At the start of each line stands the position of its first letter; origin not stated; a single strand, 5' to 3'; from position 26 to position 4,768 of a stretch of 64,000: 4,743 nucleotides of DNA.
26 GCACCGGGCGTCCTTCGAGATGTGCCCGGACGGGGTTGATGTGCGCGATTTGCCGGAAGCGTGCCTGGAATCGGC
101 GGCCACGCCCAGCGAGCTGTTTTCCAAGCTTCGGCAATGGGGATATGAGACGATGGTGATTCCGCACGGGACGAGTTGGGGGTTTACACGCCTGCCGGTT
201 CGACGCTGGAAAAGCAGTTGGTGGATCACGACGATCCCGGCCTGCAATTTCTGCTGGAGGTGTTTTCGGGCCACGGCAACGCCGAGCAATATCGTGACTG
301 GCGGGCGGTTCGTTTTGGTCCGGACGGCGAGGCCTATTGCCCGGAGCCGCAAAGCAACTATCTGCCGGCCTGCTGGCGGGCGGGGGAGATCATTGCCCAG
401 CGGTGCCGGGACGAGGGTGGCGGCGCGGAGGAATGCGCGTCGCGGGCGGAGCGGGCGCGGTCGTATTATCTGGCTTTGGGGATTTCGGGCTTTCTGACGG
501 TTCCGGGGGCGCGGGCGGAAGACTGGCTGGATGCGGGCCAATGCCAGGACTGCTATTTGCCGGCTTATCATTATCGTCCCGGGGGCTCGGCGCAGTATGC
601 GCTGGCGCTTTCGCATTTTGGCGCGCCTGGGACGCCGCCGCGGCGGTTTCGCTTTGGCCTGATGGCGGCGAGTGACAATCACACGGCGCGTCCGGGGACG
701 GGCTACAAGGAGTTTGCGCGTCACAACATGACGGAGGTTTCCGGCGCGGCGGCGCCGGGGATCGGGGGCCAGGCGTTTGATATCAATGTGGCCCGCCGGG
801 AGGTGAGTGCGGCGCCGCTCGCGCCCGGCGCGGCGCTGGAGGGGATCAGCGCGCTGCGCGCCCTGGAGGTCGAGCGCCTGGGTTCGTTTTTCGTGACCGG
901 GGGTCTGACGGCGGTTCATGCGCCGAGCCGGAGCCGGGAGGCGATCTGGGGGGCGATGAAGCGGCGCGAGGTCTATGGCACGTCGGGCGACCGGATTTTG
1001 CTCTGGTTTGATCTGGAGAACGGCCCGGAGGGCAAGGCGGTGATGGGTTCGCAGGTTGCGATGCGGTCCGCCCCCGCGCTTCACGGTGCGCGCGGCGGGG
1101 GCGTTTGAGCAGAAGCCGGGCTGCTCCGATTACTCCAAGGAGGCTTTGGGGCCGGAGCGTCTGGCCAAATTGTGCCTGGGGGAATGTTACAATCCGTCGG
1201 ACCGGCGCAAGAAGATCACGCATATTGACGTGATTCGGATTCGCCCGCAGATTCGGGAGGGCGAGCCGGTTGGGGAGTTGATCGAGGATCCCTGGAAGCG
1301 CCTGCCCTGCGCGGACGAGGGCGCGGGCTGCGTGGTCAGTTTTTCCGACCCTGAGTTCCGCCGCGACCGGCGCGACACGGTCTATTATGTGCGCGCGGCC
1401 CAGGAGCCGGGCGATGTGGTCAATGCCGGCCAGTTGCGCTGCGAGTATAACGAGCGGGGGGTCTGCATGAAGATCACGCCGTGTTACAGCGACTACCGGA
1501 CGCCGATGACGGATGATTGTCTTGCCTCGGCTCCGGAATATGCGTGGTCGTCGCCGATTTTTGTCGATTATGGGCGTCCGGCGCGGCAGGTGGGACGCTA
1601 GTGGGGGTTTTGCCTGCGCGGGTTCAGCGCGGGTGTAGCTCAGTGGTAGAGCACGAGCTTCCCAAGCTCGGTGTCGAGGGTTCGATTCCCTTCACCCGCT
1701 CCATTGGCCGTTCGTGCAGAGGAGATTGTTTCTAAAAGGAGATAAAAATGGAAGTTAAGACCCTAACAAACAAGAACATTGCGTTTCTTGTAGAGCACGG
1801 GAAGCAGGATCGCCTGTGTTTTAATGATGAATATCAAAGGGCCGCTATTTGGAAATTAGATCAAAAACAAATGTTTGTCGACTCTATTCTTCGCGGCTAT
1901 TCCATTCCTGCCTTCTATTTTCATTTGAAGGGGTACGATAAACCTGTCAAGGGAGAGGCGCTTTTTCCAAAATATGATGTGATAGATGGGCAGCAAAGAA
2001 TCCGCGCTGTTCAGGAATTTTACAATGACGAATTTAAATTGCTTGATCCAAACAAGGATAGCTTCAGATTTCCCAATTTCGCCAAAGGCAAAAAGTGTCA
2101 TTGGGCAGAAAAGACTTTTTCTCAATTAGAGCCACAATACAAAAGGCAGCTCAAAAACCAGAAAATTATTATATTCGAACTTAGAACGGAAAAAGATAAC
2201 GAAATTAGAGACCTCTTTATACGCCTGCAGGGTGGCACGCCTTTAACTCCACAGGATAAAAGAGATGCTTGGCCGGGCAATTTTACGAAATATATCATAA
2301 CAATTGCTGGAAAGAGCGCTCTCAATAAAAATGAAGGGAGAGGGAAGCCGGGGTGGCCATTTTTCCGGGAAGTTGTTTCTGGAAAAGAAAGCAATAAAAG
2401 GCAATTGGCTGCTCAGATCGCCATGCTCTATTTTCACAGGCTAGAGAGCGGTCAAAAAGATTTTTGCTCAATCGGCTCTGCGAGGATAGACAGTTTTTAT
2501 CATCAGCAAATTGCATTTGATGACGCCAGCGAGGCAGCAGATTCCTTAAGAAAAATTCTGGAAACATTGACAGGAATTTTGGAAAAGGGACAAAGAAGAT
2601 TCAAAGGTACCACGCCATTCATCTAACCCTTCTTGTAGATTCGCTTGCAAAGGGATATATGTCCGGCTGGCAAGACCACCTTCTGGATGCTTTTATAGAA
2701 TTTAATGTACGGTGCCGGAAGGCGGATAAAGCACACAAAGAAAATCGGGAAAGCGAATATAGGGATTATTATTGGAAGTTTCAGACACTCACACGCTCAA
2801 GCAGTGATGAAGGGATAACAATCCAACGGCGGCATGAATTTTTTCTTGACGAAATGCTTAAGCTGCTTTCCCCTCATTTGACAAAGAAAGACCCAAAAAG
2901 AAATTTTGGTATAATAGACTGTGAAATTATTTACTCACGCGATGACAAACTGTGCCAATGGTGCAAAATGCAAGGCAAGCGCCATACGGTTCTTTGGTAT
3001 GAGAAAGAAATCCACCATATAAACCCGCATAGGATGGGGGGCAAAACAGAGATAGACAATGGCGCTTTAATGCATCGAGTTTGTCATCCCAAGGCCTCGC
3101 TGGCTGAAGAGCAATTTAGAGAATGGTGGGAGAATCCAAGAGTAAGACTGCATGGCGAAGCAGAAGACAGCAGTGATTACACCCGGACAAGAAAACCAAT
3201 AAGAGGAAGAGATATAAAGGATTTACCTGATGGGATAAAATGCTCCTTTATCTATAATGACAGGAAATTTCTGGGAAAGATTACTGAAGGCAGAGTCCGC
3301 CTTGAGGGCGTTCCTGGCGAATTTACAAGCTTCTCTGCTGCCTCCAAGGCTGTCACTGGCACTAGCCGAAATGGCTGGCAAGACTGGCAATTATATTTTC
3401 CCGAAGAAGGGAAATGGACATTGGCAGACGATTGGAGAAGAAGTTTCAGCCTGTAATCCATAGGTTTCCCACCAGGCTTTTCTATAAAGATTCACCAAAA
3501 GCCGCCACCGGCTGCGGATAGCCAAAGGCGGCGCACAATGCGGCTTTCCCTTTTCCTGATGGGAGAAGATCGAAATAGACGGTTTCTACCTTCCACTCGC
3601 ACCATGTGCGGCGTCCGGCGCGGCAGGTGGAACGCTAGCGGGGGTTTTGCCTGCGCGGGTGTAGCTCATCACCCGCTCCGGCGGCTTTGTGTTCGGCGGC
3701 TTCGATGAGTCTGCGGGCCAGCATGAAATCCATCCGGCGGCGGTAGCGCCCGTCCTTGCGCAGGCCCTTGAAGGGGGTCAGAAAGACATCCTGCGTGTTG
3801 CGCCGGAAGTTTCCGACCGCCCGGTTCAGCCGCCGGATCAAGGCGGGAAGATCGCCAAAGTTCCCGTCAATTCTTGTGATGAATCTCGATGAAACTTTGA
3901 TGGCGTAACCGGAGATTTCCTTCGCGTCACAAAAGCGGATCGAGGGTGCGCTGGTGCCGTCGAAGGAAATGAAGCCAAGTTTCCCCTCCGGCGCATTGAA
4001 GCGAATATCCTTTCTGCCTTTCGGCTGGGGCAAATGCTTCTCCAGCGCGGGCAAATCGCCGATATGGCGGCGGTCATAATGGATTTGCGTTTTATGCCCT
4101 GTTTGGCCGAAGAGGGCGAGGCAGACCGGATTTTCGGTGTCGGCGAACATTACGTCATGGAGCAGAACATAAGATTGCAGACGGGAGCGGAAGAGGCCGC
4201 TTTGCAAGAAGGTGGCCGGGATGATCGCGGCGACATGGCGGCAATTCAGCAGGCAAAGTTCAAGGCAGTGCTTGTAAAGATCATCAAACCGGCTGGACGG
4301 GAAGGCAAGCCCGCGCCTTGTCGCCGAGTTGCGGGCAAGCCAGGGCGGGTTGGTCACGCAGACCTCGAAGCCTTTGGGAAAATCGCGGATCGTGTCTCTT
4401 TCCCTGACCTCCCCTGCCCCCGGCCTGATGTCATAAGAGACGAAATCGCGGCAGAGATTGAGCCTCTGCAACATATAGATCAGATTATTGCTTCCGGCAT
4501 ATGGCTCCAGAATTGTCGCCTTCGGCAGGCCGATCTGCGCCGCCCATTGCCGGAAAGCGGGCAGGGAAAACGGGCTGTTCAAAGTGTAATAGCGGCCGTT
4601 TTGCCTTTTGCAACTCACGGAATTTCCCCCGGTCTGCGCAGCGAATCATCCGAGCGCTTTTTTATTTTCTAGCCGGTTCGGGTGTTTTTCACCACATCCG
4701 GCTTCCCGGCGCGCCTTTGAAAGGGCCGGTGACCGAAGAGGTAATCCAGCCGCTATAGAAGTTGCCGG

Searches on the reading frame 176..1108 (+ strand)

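Call 75: search_protein_families(library=pfam, proteins=[window:176-1108:+], max_evalue=0.1)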
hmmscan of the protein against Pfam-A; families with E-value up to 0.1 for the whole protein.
window:176-1108:+ (310 aa): 1 family
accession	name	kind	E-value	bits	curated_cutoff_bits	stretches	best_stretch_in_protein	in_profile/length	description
PF12228.14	DUF3604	-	6.2e-14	51.8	20.4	1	158-276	322-412/591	Protein of unknown function (DUF3604)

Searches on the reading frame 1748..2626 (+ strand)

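Call 37: search_protein_families(library=ncbifam, proteins=[window:1748-2626:+], max_evalue=0.00001)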
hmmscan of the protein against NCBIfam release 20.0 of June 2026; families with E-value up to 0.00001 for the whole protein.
window:1748-2626:+ (292 aa): 0 families

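Call 75: search_protein_families(library=pfam, proteins=[window:1748-2626:+], max_evalue=0.1)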
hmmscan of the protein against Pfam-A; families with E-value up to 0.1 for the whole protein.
window:1748-2626:+ (292 aa): 2 families
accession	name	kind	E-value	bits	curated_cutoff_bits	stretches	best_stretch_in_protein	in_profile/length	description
PF03235.19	GmrSD_N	-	4.6e-20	73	33.2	1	24-174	12-196/199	GmrSD restriction endonuclease, N-terminal domain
PF09351.15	DUF1993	-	0.018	15.5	23.4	0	29-61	108-142/161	Domain of unknown function (DUF1993)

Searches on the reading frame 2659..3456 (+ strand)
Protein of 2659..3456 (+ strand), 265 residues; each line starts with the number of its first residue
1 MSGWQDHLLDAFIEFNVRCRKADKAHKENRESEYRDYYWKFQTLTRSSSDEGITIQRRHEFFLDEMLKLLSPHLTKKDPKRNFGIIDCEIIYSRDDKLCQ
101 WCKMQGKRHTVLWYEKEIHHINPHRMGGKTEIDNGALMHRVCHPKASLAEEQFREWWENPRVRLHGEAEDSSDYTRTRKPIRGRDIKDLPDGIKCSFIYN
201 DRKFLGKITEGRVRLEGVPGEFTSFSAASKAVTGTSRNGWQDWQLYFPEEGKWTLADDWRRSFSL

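Call 37: search_protein_families(library=ncbifam, proteins=[window:2659-3456:+], max_evalue=0.00001)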
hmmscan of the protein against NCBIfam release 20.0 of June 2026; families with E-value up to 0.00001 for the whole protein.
window:2659-3456:+ (265 aa): 0 families

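Call 75: search_protein_families(library=pfam, proteins=[window:2659-3456:+], max_evalue=0.1)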
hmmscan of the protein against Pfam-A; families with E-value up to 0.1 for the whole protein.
window:2659-3456:+ (265 aa): 4 families
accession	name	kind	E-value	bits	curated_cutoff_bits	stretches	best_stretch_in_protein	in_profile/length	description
PF01844.29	HNH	-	1.2e-08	35.4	21.4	1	99-145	1-43/47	HNH endonuclease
PF14267.11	DUF4357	-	2.9e-06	27.6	38.4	1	221-244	24-47/54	Domain of unknown function (DUF4357)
PF18755.6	RAMA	-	0.016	15.6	35.2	1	199-258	41-97/107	Restriction Enzyme Adenine Methylase Associated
PF11149.13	DUF2924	-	0.054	14.2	31.2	1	158-241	53-130/135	Protein of unknown function (DUF2924)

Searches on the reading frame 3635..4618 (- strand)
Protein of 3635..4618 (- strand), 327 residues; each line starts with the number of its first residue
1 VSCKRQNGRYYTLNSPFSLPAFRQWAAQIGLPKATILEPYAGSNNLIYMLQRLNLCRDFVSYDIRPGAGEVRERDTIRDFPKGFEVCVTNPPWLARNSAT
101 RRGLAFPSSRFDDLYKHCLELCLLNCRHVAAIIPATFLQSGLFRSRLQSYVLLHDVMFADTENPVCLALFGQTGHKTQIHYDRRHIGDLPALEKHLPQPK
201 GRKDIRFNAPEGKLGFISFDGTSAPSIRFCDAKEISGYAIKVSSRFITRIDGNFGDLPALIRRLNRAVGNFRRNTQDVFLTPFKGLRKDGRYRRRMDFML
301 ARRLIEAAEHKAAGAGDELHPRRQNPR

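Call 75: search_protein_families(library=pfam, proteins=[window:3635-4618:-], max_evalue=0.1)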
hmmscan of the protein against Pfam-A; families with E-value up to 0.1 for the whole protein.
window:3635-4618:- (327 aa): 1 family
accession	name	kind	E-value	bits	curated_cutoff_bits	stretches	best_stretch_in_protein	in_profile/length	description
PF07669.17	Eco57I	-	0.0091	16.5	25.3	1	80-141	71-143/171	Eco57I restriction-modification methylase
